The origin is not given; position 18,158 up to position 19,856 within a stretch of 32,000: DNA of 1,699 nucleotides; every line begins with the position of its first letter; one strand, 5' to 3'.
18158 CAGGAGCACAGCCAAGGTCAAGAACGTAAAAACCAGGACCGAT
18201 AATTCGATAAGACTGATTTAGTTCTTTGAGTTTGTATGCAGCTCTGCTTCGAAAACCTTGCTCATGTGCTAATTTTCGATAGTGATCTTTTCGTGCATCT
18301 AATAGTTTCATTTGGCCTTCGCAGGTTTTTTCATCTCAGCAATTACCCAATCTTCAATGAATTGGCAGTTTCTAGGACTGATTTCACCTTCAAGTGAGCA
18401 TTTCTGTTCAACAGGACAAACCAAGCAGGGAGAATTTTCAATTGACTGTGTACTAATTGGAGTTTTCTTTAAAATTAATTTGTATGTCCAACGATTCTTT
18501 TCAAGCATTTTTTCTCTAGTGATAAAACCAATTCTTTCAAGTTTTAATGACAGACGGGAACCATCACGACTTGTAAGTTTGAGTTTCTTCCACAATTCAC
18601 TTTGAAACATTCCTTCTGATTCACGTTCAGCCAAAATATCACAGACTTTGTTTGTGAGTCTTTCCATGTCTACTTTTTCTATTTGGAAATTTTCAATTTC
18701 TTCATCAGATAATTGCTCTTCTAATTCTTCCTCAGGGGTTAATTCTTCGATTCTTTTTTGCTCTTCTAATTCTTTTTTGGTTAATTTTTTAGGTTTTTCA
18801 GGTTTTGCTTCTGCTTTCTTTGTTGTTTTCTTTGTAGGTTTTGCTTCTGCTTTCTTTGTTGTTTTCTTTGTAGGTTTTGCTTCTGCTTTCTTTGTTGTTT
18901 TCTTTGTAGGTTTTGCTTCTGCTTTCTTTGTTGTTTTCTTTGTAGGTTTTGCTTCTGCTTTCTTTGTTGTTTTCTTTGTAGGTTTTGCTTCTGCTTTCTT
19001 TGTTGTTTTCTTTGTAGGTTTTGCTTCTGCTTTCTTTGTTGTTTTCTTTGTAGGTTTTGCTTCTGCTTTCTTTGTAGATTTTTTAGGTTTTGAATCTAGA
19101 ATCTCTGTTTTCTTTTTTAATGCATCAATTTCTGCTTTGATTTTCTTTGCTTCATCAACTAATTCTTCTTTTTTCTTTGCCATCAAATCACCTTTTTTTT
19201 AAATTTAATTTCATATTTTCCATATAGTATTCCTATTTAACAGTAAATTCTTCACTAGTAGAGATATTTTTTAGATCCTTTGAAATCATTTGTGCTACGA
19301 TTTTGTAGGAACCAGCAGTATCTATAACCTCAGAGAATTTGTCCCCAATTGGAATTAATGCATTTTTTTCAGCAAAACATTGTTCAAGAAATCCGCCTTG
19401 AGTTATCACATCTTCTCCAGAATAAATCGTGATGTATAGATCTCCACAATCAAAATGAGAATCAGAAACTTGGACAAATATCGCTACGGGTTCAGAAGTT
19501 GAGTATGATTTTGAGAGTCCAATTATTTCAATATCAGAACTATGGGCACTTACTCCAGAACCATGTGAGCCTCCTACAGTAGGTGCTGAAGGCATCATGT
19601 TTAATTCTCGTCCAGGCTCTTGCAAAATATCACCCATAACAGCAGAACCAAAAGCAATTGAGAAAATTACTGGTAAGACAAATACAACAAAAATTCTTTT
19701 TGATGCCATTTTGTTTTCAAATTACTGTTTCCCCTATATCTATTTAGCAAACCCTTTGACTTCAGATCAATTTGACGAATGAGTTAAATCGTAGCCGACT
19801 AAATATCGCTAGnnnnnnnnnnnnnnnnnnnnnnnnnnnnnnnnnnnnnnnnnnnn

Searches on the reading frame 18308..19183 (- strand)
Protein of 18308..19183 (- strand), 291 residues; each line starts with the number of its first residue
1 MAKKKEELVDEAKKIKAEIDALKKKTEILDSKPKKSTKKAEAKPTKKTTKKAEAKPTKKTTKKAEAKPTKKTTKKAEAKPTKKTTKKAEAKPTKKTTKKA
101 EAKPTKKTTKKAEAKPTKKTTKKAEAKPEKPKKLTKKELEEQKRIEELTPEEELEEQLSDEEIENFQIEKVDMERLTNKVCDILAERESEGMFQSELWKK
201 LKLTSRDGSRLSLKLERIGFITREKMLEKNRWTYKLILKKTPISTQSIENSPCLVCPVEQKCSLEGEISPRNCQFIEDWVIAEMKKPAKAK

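Call 42: search_protein_families(library=pfam, proteins=[window:18308-19183:-], max_evalue=0.01)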
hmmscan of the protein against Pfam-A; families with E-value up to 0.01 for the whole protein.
window:18308-19183:- (291 aa): 2 families
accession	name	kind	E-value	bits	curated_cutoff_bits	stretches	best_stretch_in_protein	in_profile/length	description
PF05158.18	RNA_pol_Rpc34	-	4e-05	23.6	28.4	1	116-280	188-331/332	RNA polymerase Rpc34 subunit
PF01047.28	MarR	-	0.0024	18.2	24.6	1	188-225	14-51/59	MarR family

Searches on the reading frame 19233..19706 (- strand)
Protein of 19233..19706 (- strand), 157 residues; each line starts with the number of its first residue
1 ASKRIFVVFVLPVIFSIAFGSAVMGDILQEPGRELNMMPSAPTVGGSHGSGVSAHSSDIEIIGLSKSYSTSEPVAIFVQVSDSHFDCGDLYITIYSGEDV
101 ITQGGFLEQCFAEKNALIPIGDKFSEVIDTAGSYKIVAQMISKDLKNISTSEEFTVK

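Call 42: search_protein_families(library=pfam, proteins=[window:19233-19706:-], max_evalue=0.01)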
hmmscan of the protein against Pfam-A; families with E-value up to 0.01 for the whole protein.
window:19233-19706:- (157 aa): 0 families
